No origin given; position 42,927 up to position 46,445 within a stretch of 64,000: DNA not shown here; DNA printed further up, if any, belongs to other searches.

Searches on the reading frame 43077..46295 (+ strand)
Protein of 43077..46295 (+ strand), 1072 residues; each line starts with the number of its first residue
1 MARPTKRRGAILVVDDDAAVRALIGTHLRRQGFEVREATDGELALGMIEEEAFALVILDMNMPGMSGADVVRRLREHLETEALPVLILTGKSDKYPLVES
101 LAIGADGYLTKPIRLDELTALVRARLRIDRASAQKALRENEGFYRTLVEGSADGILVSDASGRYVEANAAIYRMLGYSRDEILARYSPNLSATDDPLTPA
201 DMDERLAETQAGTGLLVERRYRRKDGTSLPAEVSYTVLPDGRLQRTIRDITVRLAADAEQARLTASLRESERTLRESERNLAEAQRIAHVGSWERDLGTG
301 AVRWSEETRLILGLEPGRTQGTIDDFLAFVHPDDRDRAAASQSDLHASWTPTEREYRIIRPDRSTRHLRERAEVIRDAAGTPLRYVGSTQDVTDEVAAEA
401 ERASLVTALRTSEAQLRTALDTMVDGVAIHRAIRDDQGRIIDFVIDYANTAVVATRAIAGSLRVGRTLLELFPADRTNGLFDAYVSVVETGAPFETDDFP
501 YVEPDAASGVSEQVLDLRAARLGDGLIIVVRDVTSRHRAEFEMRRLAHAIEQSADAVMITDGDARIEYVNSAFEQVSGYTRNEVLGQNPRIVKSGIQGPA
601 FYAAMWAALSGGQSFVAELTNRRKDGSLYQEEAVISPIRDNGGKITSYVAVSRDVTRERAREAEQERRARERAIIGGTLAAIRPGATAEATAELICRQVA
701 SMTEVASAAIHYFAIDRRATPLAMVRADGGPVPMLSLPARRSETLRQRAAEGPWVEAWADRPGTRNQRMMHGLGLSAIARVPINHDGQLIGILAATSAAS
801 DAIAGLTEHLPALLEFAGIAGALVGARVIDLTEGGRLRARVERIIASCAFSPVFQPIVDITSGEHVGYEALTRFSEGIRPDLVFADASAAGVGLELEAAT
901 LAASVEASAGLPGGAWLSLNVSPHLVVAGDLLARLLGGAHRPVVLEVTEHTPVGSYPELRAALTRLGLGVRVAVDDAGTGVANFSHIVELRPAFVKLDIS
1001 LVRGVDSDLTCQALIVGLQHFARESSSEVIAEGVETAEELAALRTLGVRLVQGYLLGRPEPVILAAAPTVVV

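Call 7: search_protein_families(library=pfam, proteins=[window:43077-46295:+], max_evalue=0.01)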
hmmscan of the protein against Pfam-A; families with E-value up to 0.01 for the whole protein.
window:43077-46295:+ (1072 aa): 10 families
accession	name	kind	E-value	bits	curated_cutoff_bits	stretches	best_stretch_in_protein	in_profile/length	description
PF00563.25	EAL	-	1.4e-41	142.9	31.3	1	841-1059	4-236/236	EAL domain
PF00989.32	PAS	-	7.6e-37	126.2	22.6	3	545-655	2-113/113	PAS fold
PF08447.18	PAS_3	-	9.7e-35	119.2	25.6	3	302-387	2-87/89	PAS fold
PF13426.13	PAS_9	-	3.7e-34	117.5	27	2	555-656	2-102/103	PAS domain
PF08448.16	PAS_4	-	7.9e-31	107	23.1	3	551-659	2-109/110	PAS fold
PF00072.30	Response_reg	-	1.4e-28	99.7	30.2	1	11-122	1-110/111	Response regulator receiver domain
PF13188.13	PAS_8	-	1.2e-21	76.2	21.8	2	544-586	1-40/65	PAS domain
PF12860.13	PAS_7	-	3.2e-05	24.5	27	0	153-257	6-114/115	PAS fold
PF01590.32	GAF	-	0.003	18.5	22.4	0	689-815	3-123/133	GAF domain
PF18095.7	PAS_12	-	0.0034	17.4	22.6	0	535-597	36-100/153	UPF0242 C-terminal PAS-like domain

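Call 36: find_homologous_proteins(query=window:43077-46295:+)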
Query window:43077-46295:+ (1072 aa): 2876 proteins with E <= 0.001 among 8000 candidates; the best 120 are listed.
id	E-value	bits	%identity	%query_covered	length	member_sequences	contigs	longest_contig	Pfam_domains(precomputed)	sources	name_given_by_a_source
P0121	0.0e+0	2301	100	100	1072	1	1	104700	PF08447.19,PF13426.14,PF13188.14,PF08448.17,PF00563.26,PF00989.32,PF00072.31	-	-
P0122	0.0e+0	1190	63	64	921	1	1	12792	PF08447.19,PF13426.14,PF13188.14,PF08448.17,PF00563.26,PF00989.32,PF00072.31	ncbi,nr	ncbi:MAG: EAL domain-containing protein [Devosia sp.]|nr:EAL domain-containing protein [Devosia sp.]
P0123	5.3e-278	943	48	99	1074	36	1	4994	PF08447.19,PF13426.14,PF13188.14,PF08448.17,PF00563.26,PF00989.32,PF00072.31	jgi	-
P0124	2.4e-275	935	51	86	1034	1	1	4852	PF08447.19,PF13426.14,PF13188.14,PF12860.14,PF08448.17,PF00563.26,PF00989.32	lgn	-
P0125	9.0e-254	863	61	38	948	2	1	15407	PF08447.19,PF13426.14,PF13188.14,PF08448.17,PF00563.26,PF00989.32,PF00072.31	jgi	-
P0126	1.5e-253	863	64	61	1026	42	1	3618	PF08447.19,PF13426.14,PF13188.14,PF08448.17,PF00563.26,PF00989.32,PF00990.27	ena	-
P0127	2.2e-250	852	62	38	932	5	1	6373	PF08447.19,PF13426.14,PF13188.14,PF08448.17,PF00563.26,PF00989.32,PF00072.31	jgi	jgi:PAS domain S-box-containing protein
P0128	2.8e-250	852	58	75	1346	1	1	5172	PF08447.19,PF13426.14,PF13188.14,PF08448.17,PF00563.26,PF00989.32,PF00990.27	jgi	jgi:diguanylate cyclase (GGDEF)-like protein/PAS domain S-box-containing protein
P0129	8.4e-250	850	64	60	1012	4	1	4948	PF08447.19,PF13426.14,PF13188.14,PF08448.17,PF00563.26,PF00989.32,PF00990.27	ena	-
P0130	1.2e-248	846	60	38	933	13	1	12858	PF08447.19,PF13426.14,PF13188.14,PF08448.17,PF00563.26,PF00989.32,PF00072.31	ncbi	ncbi:MAG TPA: PAS domain S-box protein [Candidatus Limnocylindrales bacterium]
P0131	3.4e-248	845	59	39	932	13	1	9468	PF08447.19,PF13426.14,PF13188.14,PF08448.17,PF00563.26,PF00989.32,PF00072.31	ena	-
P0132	3.8e-247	841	58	39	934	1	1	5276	PF08447.19,PF13426.14,PF13188.14,PF08448.17,PF00563.26,PF00989.32,PF00072.31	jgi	jgi:PAS domain S-box-containing protein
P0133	1.1e-246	840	54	44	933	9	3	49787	PF08447.19,PF13426.14,PF13188.14,PF08448.17,PF00563.26,PF00989.32,PF00072.31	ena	-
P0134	8.1e-246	837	60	36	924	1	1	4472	PF08447.19,PF13426.14,PF13188.14,PF08448.17,PF00563.26,PF00989.32,PF00072.31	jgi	-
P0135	1.5e-245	836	39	85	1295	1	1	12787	PF08447.19,PF13426.14,PF13188.14,PF12860.14,PF08448.17,PF00563.26,PF00989.32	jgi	jgi:PAS domain S-box-containing protein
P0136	9.1e-244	830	59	38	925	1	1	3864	PF08447.19,PF13426.14,PF13188.14,PF12860.14,PF08448.17,PF00563.26,PF00989.32,PF00072.31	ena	-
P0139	5.4e-226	771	43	49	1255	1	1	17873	PF08447.19,PF13426.14,PF13188.14,PF08448.17,PF02518.32,PF00563.26,PF00989.32,PF00072.31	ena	-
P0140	1.9e-223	763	45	50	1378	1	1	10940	PF08447.19,PF13426.14,PF13188.14,PF12860.14,PF08448.17,PF02518.32,PF00563.26,PF00989.32,PF00072.31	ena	-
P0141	3.5e-223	762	59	38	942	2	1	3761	PF08447.19,PF13426.14,PF13188.14,PF08448.17,PF00563.26,PF00989.32,PF00072.31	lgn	-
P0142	8.2e-223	761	40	62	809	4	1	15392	PF08447.19,PF13426.14,PF13188.14,PF08448.17,PF00563.26,PF00989.32,PF00072.31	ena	-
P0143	6.1e-222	758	44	49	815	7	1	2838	PF08447.19,PF13426.14,PF13188.14,PF08448.17,PF00563.26,PF00989.32,PF00072.31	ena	-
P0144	6.4e-220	751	44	50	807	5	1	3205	PF08447.19,PF13426.14,PF13188.14,PF08448.17,PF00563.26,PF00989.32,PF00072.31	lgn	-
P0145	1.3e-219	750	44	50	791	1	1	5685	PF08447.19,PF13426.14,PF13188.14,PF08448.17,PF00563.26,PF00989.32,PF00072.31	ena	-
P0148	3.3e-217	742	44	50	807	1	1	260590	PF08447.19,PF13426.14,PF13188.14,PF08448.17,PF13492.13,PF00563.26,PF00989.32,PF00072.31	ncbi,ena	-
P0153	1.1e-214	734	43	50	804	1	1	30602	PF08447.19,PF13426.14,PF13188.14,PF08448.17,PF00563.26,PF00989.32,PF00072.31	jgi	jgi:PAS domain S-box-containing protein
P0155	5.7e-214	732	43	51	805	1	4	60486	PF08447.19,PF13426.14,PF13188.14,PF08448.17,PF00563.26,PF00989.32,PF00072.31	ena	-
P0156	1.1e-213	731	45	50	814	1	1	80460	PF08447.19,PF13426.14,PF13188.14,PF08448.17,PF00563.26,PF00989.32,PF00072.31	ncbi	-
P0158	1.8e-211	723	45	49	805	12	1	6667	PF08447.19,PF13426.14,PF13188.14,PF08448.17,PF00563.26,PF00989.32,PF00072.31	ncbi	ncbi:MAG TPA: EAL domain-containing protein [Candidatus Limnocylindrales bacterium]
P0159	4.2e-211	722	43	50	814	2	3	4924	PF08447.19,PF13426.14,PF13188.14,PF08448.17,PF00563.26,PF00989.32,PF00072.31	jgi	jgi:PAS domain S-box-containing protein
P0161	1.9e-210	720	41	50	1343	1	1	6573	PF08447.19,PF13426.14,PF13188.14,PF12860.14,PF24820.2,PF08448.17,PF02518.32,PF00563.26,PF00989.32,PF00072.31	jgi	jgi:hypothetical protein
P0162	4.6e-210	719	44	50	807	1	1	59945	PF08447.19,PF13426.14,PF13188.14,PF08448.17,PF00563.26,PF00989.32,PF00072.31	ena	-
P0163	8.0e-209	714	44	49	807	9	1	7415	PF08447.19,PF13426.14,PF13188.14,PF08448.17,PF00563.26,PF00989.32,PF00072.31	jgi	jgi:PAS domain S-box-containing protein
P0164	3.5e-208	712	42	50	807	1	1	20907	PF08447.19,PF13426.14,PF13188.14,PF08448.17,PF00563.26,PF00989.32,PF00072.31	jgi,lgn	-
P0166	1.8e-202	693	42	52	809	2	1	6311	PF08447.19,PF13426.14,PF13188.14,PF08448.17,PF00563.26,PF00989.32,PF00072.31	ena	-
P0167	6.2e-201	688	41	50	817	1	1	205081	PF08447.19,PF13426.14,PF13188.14,PF08448.17,PF00563.26,PF00989.32,PF00072.31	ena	-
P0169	9.1e-199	681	39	98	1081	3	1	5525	PF08447.19,PF13426.14,PF13188.14,PF08448.17,PF00563.26,PF00989.32,PF00072.31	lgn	-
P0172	3.0e-197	676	41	50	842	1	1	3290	PF08447.19,PF13426.14,PF13188.14,PF08448.17,PF00563.26,PF00989.32,PF00072.31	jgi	jgi:PAS domain S-box-containing protein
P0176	3.1e-196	673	42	50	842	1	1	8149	PF08447.19,PF13426.14,PF13188.14,PF08448.17,PF00563.26,PF00989.32,PF00072.31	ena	-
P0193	1.2e-185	638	44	50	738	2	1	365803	PF08447.19,PF13426.14,PF13188.14,PF08448.17,PF00563.26,PF00989.32,PF00072.31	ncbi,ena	-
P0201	2.4e-179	617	39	73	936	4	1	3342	PF08447.19,PF13426.14,PF13188.14,PF08448.17,PF00563.26,PF00989.32,PF00072.31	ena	-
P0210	4.4e-164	566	43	50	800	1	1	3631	PF08447.19,PF13426.14,PF13188.14,PF08448.17,PF00563.26,PF00989.32,PF00072.31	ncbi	-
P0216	2.0e-161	558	36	46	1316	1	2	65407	PF13426.14,PF13188.14,PF13185.13,PF13492.13,PF00512.32,PF00072.31,PF08447.19,PF01590.33,PF08448.17,PF02518.32,PF00989.32,PF21815.5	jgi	jgi:PAS domain S-box-containing protein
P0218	2.5e-160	554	60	23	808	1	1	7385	PF08447.19,PF13426.14,PF13188.14,PF12860.14,PF08448.17,PF00563.26,PF00989.32,PF00072.31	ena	-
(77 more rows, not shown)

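Call 37: find_encoding_contigs(protein=P0122, flank=6000, max_places=2)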
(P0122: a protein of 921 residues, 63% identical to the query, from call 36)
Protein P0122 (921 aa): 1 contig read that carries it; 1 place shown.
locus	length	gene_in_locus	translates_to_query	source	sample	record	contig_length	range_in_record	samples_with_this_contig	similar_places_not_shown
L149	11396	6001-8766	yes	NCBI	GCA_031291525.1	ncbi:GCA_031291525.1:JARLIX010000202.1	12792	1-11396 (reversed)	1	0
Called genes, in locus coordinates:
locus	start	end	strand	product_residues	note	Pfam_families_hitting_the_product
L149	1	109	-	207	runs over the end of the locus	PF04402:SIMPL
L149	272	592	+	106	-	-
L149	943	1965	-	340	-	-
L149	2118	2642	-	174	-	-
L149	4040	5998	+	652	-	PF00989:PAS, PF08448:PAS_4, PF13426:PAS_9, PF00989:PAS, PF08448:PAS_4, PF13188:PAS_8, PF13426:PAS_9, PF02518:HATPase_c, +6 more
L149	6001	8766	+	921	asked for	PF00072:Response_reg, PF00989:PAS, PF13188:PAS_8, PF13426:PAS_9, PF00989:PAS, PF08448:PAS_4, PF13426:PAS_9, PF00563:EAL, +2 more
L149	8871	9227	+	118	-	-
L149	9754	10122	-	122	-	-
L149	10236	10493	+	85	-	-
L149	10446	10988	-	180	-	-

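Call 38: find_encoding_contigs(protein=P0130, flank=6000, max_places=2)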
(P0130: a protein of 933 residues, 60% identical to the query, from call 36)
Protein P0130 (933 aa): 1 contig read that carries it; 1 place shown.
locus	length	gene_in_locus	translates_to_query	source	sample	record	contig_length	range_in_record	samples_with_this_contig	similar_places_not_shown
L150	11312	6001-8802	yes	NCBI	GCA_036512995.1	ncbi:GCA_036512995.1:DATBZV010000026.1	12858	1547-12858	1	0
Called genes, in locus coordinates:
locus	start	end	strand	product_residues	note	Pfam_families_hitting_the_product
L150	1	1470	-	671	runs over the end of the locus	PF01807:Zn_ribbon_DnaG, PF08275:DNAG_N, PF01751:Toprim, PF13155:Toprim_2, PF13662:Toprim_4, PF10410:DnaB_bind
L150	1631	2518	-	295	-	PF00892:EamA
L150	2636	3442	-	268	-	PF00561:Abhydrolase_1, PF00975:Thioesterase (weak), PF12146:Hydrolase_4, PF12697:Abhydrolase_6, PF03096:Ndr (faint)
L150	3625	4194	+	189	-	PF01872:RibD_C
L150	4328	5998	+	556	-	PF00989:PAS, PF13188:PAS_8 (weak), PF08448:PAS_4, PF13426:PAS_9, PF00512:HisKA (weak), PF02518:HATPase_c, PF00072:Response_reg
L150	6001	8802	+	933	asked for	PF00072:Response_reg, PF00989:PAS, PF13188:PAS_8, PF13426:PAS_9, PF08447:PAS_3, PF00989:PAS, PF13426:PAS_9, PF08447:PAS_3, +4 more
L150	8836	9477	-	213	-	-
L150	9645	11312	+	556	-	PF08447:PAS_3, PF00989:PAS, PF08448:PAS_4, PF13426:PAS_9 (weak), PF00512:HisKA, PF00072:Response_reg (faint)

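Call 39: find_encoding_contigs(protein=P0133, flank=6000, max_places=3)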
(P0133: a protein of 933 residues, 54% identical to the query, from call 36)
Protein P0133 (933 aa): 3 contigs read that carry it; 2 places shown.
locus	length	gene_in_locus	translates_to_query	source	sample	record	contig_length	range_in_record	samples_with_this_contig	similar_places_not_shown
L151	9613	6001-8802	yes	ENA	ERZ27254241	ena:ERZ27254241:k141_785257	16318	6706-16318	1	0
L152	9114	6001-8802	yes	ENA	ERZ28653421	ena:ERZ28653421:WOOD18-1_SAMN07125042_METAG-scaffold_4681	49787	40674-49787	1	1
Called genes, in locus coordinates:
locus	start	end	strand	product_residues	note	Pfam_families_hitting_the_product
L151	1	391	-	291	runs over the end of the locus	PF00990:GGDEF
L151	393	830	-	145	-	PF25056:DUF7793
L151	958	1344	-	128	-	PF25056:DUF7793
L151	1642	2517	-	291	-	PF00892:EamA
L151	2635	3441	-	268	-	PF00561:Abhydrolase_1, PF00975:Thioesterase (weak), PF12146:Hydrolase_4, PF12697:Abhydrolase_6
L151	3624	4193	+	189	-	PF01872:RibD_C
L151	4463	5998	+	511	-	PF00989:PAS, PF08448:PAS_4 (weak), PF13426:PAS_9, PF00512:HisKA (weak), PF02518:HATPase_c, PF00072:Response_reg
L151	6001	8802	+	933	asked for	PF00072:Response_reg, PF00989:PAS, PF13188:PAS_8, PF13426:PAS_9, PF08447:PAS_3, PF00989:PAS, PF08448:PAS_4, PF13426:PAS_9, +4 more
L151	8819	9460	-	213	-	-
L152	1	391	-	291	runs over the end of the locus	PF00990:GGDEF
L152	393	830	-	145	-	PF25056:DUF7793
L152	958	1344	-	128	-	PF25056:DUF7793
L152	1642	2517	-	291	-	PF00892:EamA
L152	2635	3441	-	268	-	PF00561:Abhydrolase_1, PF00975:Thioesterase (weak), PF12146:Hydrolase_4, PF12697:Abhydrolase_6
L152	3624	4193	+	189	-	PF01872:RibD_C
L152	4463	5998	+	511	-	PF00989:PAS, PF08448:PAS_4 (weak), PF13426:PAS_9, PF00512:HisKA (weak), PF02518:HATPase_c, PF00072:Response_reg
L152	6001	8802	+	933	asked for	PF00072:Response_reg, PF00989:PAS, PF13188:PAS_8, PF13426:PAS_9, PF08447:PAS_3, PF00989:PAS, PF08448:PAS_4, PF13426:PAS_9, +4 more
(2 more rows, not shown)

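Call 41: search_protein_families(library=ncbifam, proteins=[window:43077-46295:+], max_evalue=0.001)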
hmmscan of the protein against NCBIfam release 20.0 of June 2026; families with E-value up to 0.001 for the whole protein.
window:43077-46295:+ (1072 aa): 122 families (the best 25 are shown)
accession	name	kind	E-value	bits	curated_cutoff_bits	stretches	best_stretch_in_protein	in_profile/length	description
NF045675.1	PhdiestaseDibA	equivalog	3.1e-51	174.5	980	3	534-666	68-200/623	phosphodiesterase DibA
TIGR00229.1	sensory_box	domain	1.5e-46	157.6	22.9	3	543-662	4-123/126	PAS domain S-box protein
NF052573.1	HisKinEspAMyxo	equivalog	9.8e-46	156.1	1400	4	529-665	239-375/755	serine histidine kinase EspA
NF007298.0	PRK09776.1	equivalog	7.9e-45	153.2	1135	3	132-394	292-542/1111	diguanylate cyclase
NF053781.1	cdiGMPphdstlr2612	equivalog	3.3e-34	117.8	1600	2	269-430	577-731/1268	Tlr1612 family c-di-GMP phosphodiesterase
NF008467.0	PRK11359.1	equivalog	2.7e-32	111.7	857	2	944-1060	666-783/800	oxygen-sensing cyclic-di-GMP phosphodiesterase DosP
NF052574.1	HisKinEspCMyxo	equivalog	2.4e-31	108.7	1200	3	532-681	272-422/785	serine histidine kinase EspC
TIGR02938.1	nifL_nitrog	equivalog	1.9e-29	102.5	242.45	1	548-662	8-122/494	nitrogen fixation negative regulator NifL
TIGR02154.1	PhoB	equivalog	5.6e-29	101.1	296.2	1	10-135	4-129/226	phosphate regulon transcriptional regulator PhoB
NF040689.1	MtrAB_MtrA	equivalog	1.7e-27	96.2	300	1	11-137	1-124/219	MtrAB system response regulator MtrA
NF052596.1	RR_EAL_PvrR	equivalog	1.1e-26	93.4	580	2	838-1058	144-378/398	response regulator cyclic di-GMP phosphodiesterase PvrR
NF007005.1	PRK09468.1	equivalog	2e-25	89.6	331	1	9-133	4-126/237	osmolarity response regulator transcription factor OmpR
NF012023.0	PRK15479.1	equivalog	9.7e-25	87.4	337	1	11-138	3-128/224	transcriptional regulator TctD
NF033120.0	vanR_FM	exception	1.7e-24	86.7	460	1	10-129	5-121/231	vancomycin resistance response regulator transcription factor, VanR-F/VanR-M family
NF053854.1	RespRegPhoBBctds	equivalog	2.6e-24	85.9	270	1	11-173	1-165/225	two-component system response regulator PhoB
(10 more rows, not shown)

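Call 79: find_encoding_contigs(protein=P0123, flank=5000, max_places=3)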
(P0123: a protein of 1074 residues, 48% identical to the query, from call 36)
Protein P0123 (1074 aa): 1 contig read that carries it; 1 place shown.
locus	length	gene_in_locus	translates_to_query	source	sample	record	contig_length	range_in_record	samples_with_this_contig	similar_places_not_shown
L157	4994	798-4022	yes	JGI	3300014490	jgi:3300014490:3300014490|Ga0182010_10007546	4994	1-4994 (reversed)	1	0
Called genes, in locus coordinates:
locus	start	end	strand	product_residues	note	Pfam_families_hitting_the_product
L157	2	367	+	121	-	?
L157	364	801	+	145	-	PF00072:Response_reg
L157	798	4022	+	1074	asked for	PF00072:Response_reg, PF08448:PAS_4, PF13426:PAS_9, PF00989:PAS, PF13188:PAS_8, PF08447:PAS_3, PF08448:PAS_4, PF13426:PAS_9, +2 more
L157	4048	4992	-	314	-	?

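Call 80: find_encoding_contigs(protein=P0169, flank=5000, max_places=3)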
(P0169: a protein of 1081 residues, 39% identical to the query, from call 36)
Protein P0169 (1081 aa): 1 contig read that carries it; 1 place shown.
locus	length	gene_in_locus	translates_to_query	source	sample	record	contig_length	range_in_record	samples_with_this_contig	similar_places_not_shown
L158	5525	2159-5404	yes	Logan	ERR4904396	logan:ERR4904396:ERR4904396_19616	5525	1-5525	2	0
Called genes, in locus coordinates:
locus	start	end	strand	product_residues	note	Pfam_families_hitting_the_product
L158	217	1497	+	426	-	PF08448:PAS_4, PF13426:PAS_9 (weak), PF08447:PAS_3, PF00989:PAS, PF13188:PAS_8, PF08448:PAS_4, PF13426:PAS_9, PF00512:HisKA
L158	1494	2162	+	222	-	PF02518:HATPase_c, PF00072:Response_reg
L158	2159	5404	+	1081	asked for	PF00072:Response_reg, PF08447:PAS_3, PF00989:PAS, PF13188:PAS_8, PF08447:PAS_3, PF08448:PAS_4, PF13426:PAS_9, PF00563:EAL, +1 more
